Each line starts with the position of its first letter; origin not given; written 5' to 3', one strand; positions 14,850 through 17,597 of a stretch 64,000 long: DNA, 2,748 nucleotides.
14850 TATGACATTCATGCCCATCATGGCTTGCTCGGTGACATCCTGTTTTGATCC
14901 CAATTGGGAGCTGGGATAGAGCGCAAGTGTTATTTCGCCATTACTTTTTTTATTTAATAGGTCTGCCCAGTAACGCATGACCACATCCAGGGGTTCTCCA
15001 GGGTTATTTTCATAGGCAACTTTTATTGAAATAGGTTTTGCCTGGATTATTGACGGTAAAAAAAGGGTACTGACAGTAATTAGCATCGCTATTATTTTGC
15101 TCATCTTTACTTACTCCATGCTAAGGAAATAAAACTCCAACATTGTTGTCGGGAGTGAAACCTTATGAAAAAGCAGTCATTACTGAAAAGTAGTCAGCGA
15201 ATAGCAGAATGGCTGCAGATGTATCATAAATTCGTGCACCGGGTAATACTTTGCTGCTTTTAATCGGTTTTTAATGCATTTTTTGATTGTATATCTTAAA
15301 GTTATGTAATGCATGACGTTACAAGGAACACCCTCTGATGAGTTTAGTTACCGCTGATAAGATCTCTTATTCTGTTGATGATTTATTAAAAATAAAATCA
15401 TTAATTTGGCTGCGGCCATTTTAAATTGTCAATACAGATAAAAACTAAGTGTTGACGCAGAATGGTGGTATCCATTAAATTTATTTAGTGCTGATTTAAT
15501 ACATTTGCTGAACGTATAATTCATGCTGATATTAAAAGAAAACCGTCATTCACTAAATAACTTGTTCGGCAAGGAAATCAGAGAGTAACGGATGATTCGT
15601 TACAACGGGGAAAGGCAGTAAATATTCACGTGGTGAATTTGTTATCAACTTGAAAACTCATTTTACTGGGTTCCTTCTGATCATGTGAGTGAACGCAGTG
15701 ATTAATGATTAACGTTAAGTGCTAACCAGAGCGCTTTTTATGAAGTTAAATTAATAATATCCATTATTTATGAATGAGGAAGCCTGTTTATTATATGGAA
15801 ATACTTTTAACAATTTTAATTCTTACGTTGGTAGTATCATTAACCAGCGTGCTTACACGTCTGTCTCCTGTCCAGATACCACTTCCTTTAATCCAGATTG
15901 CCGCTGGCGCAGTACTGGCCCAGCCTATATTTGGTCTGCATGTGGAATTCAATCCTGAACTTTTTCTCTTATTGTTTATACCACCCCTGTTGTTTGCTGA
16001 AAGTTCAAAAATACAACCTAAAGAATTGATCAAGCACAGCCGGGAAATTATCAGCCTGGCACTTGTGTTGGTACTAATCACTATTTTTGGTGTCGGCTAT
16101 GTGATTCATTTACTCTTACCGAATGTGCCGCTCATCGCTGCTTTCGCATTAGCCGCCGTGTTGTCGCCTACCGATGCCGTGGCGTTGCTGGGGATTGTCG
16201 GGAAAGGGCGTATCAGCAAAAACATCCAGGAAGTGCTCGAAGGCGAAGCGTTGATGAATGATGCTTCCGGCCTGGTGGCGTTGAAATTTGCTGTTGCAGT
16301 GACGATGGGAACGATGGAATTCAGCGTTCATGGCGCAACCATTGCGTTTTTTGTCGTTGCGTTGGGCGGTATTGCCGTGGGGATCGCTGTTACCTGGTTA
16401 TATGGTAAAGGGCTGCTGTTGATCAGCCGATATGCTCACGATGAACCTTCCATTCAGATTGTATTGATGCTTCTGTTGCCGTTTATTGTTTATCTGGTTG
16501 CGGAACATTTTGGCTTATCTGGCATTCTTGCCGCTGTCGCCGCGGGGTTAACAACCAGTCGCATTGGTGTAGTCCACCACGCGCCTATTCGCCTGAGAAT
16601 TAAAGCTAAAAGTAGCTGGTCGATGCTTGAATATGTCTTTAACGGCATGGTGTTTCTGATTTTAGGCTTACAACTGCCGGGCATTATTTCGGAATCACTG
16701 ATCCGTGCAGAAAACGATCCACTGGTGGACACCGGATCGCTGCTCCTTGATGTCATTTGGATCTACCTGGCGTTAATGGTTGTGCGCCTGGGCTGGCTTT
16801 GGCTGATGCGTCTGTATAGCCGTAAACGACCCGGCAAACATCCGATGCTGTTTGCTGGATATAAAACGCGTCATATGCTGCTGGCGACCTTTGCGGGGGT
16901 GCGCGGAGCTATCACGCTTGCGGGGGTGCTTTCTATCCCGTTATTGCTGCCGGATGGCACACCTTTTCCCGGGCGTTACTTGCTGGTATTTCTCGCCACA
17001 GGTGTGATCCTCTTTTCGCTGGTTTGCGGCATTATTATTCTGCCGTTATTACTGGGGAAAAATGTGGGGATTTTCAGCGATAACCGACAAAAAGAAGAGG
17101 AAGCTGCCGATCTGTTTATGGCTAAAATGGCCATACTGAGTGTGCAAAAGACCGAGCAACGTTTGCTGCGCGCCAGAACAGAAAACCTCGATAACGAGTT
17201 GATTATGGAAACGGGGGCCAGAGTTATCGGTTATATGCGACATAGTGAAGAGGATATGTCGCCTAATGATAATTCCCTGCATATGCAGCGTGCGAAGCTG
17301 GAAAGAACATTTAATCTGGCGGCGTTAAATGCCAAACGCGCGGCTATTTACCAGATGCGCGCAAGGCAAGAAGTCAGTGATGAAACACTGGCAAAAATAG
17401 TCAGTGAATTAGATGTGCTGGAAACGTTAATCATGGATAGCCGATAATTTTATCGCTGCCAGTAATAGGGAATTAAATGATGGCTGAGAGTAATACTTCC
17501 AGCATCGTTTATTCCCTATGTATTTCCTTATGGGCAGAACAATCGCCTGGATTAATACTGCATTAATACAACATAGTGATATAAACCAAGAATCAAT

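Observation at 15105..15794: Unusually long, AT-rich divergent intergenic region between the TRAP operon and the antiporter gene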

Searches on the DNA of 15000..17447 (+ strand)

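Call 4: search_dna_similar(query=window:15000-15900:+, collection=ecoli_genomes, mode=near, max_rows=15)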
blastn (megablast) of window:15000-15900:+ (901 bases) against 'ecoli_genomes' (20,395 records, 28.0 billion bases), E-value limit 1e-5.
Records with a match: 862; places in all: 864; records where one place covers at least 80% of the query: 856.
Genomes with a match: 862 of 5426; with a place that covers at least 80% of the query: 856. Places per genome that has any: lowest 1, median 1, highest 2. On chromosomes: 864 places; on plasmids: 0.
Best place of each record, by identity: >=99% 483; 95-99% 374; 90-95% 2; 80-90% 3.
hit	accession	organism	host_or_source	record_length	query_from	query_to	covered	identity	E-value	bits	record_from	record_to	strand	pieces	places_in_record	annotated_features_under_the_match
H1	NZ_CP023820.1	Escherichia coli strain 7/2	Homo sapiens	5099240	1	901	100%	100.0%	0e+0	1664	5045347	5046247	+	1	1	Na+/H+ antiporter | C4-dicarboxylate TRAP transporter substrate-binding protein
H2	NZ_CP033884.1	Escherichia coli strain 50579417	Homo sapiens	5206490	1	901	100%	100.0%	0e+0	1664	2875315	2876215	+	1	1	Na+/H+ antiporter | C4-dicarboxylate TRAP transporter substrate-binding protein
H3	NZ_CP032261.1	Escherichia coli strain AR_0067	missing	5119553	1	901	100%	100.0%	0e+0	1664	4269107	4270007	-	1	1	Na+/H+ antiporter | C4-dicarboxylate TRAP transporter substrate-binding protein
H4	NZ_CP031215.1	Escherichia coli strain Es_ST80_L1_NDM_10_2017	Homo sapiens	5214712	1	901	100%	100.0%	0e+0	1664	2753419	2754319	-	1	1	Na+/H+ antiporter | C4-dicarboxylate TRAP transporter substrate-binding protein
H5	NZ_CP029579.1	Escherichia coli strain DA33137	Homo sapiens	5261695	1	901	100%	100.0%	0e+0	1664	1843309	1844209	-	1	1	Na+/H+ antiporter | C4-dicarboxylate TRAP transporter substrate-binding protein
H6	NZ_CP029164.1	Escherichia coli strain 104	chicken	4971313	1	901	100%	100.0%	0e+0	1664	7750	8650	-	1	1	Na+/H+ antiporter | C4-dicarboxylate TRAP transporter substrate-binding protein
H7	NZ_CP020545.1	Escherichia coli strain ZJ3920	Homo sapiens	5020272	1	901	100%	100.0%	0e+0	1664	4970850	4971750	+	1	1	Na+/H+ antiporter | C4-dicarboxylate TRAP transporter substrate-binding protein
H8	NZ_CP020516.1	Escherichia coli strain 222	Homo sapiens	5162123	1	901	100%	100.0%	0e+0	1664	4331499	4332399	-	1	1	Na+/H+ antiporter | C4-dicarboxylate TRAP transporter substrate-binding protein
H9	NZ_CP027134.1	Escherichia coli strain AR_0372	missing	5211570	1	901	100%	100.0%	0e+0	1664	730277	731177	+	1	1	Na+/H+ antiporter | C4-dicarboxylate TRAP transporter substrate-binding protein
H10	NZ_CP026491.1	Escherichia coli strain HS13-1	Homo sapiens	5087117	1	901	100%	100.0%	0e+0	1664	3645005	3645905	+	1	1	Na+/H+ antiporter | C4-dicarboxylate TRAP transporter substrate-binding protein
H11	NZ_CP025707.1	Escherichia coli strain YDC107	Homo sapiens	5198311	1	901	100%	100.0%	0e+0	1664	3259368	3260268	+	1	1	Na+/H+ antiporter | C4-dicarboxylate TRAP transporter substrate-binding protein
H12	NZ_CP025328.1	Escherichia coli strain ExPEC XM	Duck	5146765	1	901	100%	100.0%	0e+0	1664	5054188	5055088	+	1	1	Na+/H+ antiporter | C4-dicarboxylate TRAP transporter substrate-binding protein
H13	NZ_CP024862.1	Escherichia coli strain AR_0015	missing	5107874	1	901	100%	100.0%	0e+0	1664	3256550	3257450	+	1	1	Na+/H+ antiporter | C4-dicarboxylate TRAP transporter substrate-binding protein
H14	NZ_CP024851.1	Escherichia coli strain AR_0006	missing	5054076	1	901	100%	100.0%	0e+0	1664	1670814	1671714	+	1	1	Na+/H+ antiporter | C4-dicarboxylate TRAP transporter substrate-binding protein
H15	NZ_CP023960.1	Escherichia coli strain FDAARGOS_448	Homo sapiens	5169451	1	901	100%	100.0%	0e+0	1664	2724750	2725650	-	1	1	Na+/H+ antiporter | C4-dicarboxylate TRAP transporter substrate-binding protein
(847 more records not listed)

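Call 7: get_annotated_region(hit=H1, flank=16000)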
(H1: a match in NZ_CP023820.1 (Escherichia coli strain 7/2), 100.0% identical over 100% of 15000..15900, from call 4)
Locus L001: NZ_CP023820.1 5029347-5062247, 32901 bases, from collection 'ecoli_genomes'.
description: Escherichia coli strain 7/2 chromosome, complete genome
organism: Escherichia coli strain 7/2 (NCBI taxid 562)
replicon: chromosome; assembly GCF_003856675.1
host: Homo sapiens; source: feces; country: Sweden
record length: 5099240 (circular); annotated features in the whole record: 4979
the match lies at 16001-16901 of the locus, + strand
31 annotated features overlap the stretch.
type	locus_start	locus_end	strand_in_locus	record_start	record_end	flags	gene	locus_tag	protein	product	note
CDS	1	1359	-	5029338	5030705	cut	hsdS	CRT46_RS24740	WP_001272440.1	type I restriction-modification system specificity subunit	-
CDS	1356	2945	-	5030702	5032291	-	hsdM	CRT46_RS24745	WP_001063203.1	type I restriction-modification system methyltransferase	-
CDS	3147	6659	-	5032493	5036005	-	hsdR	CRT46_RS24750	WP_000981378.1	type I restriction-modification system endonuclease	-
CDS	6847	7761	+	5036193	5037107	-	mrr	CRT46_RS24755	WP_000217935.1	adenine/cytosine-specific restriction endonuclease Mrr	-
CDS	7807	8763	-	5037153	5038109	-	yjiA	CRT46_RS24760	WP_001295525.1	GTPase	-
CDS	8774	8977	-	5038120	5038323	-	yjiX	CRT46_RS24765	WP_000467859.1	YbdD/YjiX family protein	-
CDS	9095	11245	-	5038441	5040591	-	btsT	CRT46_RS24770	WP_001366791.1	pyruvate/proton symporter BtsT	-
CDS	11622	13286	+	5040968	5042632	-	tsr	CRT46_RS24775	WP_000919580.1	methyl-accepting chemotaxis protein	-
CDS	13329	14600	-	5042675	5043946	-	-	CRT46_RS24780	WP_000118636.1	TRAP transporter large permease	-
CDS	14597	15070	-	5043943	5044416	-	-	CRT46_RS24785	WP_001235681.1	TRAP transporter small permease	-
CDS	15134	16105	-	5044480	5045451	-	-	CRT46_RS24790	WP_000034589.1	C4-dicarboxylate TRAP transporter substrate-binding protein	-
CDS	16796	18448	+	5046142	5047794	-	-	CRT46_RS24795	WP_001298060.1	Na+/H+ antiporter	-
CDS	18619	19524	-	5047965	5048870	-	-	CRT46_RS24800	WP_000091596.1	GntR family transcriptional regulator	-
CDS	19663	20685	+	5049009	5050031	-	lgoD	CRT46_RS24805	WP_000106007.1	zinc-binding alcohol dehydrogenase family protein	-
CDS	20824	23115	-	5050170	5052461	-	opgB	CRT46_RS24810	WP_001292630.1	phosphatidylglycerol--membrane-oligosaccharide glycerophosphotransferase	-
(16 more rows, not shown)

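Call 8: search_dna_similar(query=window:15105-15794:+, collection=ecoli_genomes, mode=distant, max_rows=30, rows=spread)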
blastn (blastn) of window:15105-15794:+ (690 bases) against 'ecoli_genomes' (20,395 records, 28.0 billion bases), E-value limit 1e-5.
Records with a match: 859; places in all: 860; records where one place covers at least 80% of the query: 856.
Genomes with a match: 859 of 5426; with a place that covers at least 80% of the query: 856. Places per genome that has any: lowest 1, median 1, highest 2. On chromosomes: 860 places; on plasmids: 0.
Best place of each record, by identity: >=99% 372; 95-99% 250; 90-95% 234; 60-80% 3.
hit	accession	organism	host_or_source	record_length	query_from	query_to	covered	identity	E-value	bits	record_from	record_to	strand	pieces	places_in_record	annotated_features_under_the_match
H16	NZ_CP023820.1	Escherichia coli strain 7/2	Homo sapiens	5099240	1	690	100%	100.0%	0e+0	1245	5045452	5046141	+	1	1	none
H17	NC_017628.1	Escherichia coli IHE3034 strain IHE3034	-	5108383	1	690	100%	100.0%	0e+0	1245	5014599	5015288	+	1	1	none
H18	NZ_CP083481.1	Escherichia coli strain elppa9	Homo sapiens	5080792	1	690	100%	100.0%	0e+0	1245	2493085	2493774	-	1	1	none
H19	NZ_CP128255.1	Escherichia coli strain T309.Ta3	Equus ferus caballus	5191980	1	690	100%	100.0%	0e+0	1245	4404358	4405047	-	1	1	none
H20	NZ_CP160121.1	Escherichia coli strain 729_270514_x_12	Poultry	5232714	1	690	100%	100.0%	0e+0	1245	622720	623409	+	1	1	none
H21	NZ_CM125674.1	Escherichia coli strain 2022N21-074-17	not applicable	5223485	1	690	100%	100.0%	0e+0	1245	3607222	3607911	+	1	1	none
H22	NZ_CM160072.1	Escherichia coli strain GPEC128-620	chicken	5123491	1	690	100%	100.0%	0e+0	1245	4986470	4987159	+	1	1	none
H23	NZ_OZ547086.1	Escherichia coli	Homo sapiens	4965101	1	690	100%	100.0%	0e+0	1245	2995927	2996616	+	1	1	none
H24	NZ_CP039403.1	Escherichia coli strain 382634_2f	Homo sapiens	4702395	1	690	100%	99.7%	0e+0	1236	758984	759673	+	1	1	none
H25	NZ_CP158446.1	Escherichia coli strain CFT073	Homo sapiens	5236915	1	690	100%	99.6%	0e+0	1232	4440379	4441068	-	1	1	none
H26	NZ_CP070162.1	Escherichia coli strain FDAARGOS_1283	Homo sapiens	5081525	1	690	100%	99.4%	0e+0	1227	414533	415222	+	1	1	none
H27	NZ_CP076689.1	Escherichia coli strain S21EC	Homo sapiens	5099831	1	690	100%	99.3%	0e+0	1223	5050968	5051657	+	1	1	none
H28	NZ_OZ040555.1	Escherichia coli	-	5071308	1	690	100%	99.3%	0e+0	1223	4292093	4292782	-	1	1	none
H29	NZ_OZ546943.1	Escherichia coli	Homo sapiens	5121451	1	690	100%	99.0%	0e+0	1214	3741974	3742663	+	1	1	none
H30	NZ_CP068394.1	Escherichia coli strain M-17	medicine "BIOFLOR"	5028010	1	690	100%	98.7%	0e+0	1205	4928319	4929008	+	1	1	none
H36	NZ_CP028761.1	Escherichia coli strain A13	Sheep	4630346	1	690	100%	98.3%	0e+0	1191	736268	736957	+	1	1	none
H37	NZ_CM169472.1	Escherichia coli strain ESDR8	hospital sewage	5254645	1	690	100%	95.1%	0e+0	1093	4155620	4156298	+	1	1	none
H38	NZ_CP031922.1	Escherichia coli O26:H11 strain FWSEC0001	Homo sapiens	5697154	1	690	100%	94.3%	0e+0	1070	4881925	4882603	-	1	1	none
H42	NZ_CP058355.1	Escherichia coli strain AMSCJX03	Giant Panda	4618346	1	690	100%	94.2%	0e+0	1062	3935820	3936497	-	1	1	none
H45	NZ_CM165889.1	Escherichia coli strain N50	Homo sapiens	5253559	5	207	29%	78.6%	2e-34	156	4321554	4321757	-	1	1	none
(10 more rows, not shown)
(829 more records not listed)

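Call 12: get_annotated_region(hit=H45, flank=6000)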
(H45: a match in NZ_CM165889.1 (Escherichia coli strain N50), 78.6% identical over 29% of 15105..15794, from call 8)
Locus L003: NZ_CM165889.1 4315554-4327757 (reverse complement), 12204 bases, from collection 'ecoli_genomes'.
description: Escherichia coli strain N50 chromosome, whole genome shotgun sequence
organism: Escherichia coli strain N50 (NCBI taxid 562)
replicon: chromosome; assembly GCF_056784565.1
host: Homo sapiens; source: CSF; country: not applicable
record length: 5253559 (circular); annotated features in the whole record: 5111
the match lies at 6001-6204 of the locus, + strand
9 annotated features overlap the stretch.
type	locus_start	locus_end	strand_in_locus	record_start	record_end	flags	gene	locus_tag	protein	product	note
CDS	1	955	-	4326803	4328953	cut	btsT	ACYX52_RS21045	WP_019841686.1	pyruvate/proton symporter BtsT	-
CDS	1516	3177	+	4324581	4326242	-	tsr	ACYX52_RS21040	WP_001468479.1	methyl-accepting chemotaxis protein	-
CDS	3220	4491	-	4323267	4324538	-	-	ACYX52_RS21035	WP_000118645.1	TRAP transporter large permease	-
CDS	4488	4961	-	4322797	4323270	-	-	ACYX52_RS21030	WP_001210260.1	TRAP transporter small permease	-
CDS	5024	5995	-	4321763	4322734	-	-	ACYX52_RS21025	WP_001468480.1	C4-dicarboxylate TRAP transporter substrate-binding protein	-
CDS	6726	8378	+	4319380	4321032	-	-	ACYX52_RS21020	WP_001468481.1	Na+/H+ antiporter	-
CDS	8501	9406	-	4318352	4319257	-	-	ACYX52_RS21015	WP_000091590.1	GntR family transcriptional regulator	-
CDS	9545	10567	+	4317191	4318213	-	lgoD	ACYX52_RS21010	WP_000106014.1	zinc-binding alcohol dehydrogenase family protein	-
CDS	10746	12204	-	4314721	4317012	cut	opgB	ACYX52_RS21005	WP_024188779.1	phosphatidylglycerol--membrane-oligosaccharide glycerophosphotransferase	-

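Call 29: search_dna_similar(query=window:15279-15794:+, collection=plasmids, mode=distant, max_evalue=0.01, max_rows=10)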
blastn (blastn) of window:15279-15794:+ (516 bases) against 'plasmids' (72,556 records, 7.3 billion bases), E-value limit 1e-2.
Records with a match: 1; places in all: 1; records where one place covers at least 80% of the query: 1.
Best place of each record, by identity: >=99% 1.
By first word of the organism name: Escherichia 1.
By predicted mobility (MOB-suite, as given by PLSDB): non-mobilizable 1.
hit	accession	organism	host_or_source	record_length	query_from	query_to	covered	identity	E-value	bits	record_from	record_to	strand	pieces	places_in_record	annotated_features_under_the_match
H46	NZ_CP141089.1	Escherichia coli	Homo sapiens,Infected Human Urine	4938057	1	516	100%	100.0%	0e+0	931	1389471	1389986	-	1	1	none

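Call 31: get_annotated_region(hit=H38, flank=400)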
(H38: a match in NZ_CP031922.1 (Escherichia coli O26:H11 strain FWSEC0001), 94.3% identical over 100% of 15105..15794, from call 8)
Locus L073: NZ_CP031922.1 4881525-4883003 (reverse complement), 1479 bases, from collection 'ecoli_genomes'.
description: Escherichia coli O26:H11 strain FWSEC0001 chromosome, complete genome
organism: Escherichia coli O26:H11 strain FWSEC0001 (NCBI taxid 244319)
replicon: chromosome; assembly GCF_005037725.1
host: Homo sapiens; source: Clinical: Human (Homo sapiens); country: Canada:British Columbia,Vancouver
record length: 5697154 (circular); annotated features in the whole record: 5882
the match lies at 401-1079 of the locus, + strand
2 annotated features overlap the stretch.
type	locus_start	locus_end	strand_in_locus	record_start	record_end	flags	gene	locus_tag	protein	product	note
CDS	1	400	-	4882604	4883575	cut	-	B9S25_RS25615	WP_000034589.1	C4-dicarboxylate TRAP transporter substrate-binding protein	-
CDS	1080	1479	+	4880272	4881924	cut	-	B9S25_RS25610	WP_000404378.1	Na+/H+ antiporter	-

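Call 32: get_annotated_region(hit=H42, flank=400)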
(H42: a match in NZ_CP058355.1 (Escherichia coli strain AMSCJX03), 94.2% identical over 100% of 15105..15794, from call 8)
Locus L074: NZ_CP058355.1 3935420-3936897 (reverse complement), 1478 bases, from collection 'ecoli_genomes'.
description: Escherichia coli strain AMSCJX03 chromosome, complete genome
organism: Escherichia coli strain AMSCJX03 (NCBI taxid 562)
replicon: chromosome; assembly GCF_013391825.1
host: Giant Panda; source: -; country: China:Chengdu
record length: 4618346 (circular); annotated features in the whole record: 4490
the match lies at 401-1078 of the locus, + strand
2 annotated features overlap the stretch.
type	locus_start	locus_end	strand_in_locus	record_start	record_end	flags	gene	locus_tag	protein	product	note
CDS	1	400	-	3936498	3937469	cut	-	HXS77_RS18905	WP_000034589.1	C4-dicarboxylate TRAP transporter substrate-binding protein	-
CDS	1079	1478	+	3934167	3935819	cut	-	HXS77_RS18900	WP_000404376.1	Na+/H+ antiporter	-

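Call 33: get_annotated_region(hit=H37, flank=400)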
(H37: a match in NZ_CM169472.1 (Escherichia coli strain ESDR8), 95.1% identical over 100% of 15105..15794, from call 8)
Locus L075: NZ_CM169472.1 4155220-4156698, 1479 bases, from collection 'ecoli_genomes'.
description: Escherichia coli strain ESDR8 chromosome, whole genome shotgun sequence
organism: Escherichia coli strain ESDR8 (NCBI taxid 562)
replicon: chromosome; assembly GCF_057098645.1
host: -; source: hospital sewage; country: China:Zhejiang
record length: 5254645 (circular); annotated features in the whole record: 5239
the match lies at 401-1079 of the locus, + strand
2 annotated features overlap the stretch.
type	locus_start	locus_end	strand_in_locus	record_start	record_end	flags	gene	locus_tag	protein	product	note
CDS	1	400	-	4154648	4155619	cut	-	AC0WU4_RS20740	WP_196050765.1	C4-dicarboxylate TRAP transporter substrate-binding protein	-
CDS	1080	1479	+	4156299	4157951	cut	-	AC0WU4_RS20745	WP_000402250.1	Na+/H+ antiporter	-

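Call 34: get_annotated_region(hit=H36, flank=400)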
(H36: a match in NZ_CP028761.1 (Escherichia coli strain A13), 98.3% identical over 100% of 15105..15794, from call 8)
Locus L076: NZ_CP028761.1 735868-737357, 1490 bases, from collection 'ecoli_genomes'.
description: Escherichia coli strain A13 chromosome, complete genome
organism: Escherichia coli strain A13 (NCBI taxid 562)
replicon: chromosome; assembly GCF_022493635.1
host: Sheep; source: feces; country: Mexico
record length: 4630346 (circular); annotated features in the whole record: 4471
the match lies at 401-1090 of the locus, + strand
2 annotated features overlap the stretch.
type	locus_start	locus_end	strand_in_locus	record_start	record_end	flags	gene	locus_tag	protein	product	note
CDS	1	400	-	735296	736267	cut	-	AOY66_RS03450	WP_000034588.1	C4-dicarboxylate TRAP transporter substrate-binding protein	-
CDS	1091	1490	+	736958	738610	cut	-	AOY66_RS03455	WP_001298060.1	Na+/H+ antiporter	-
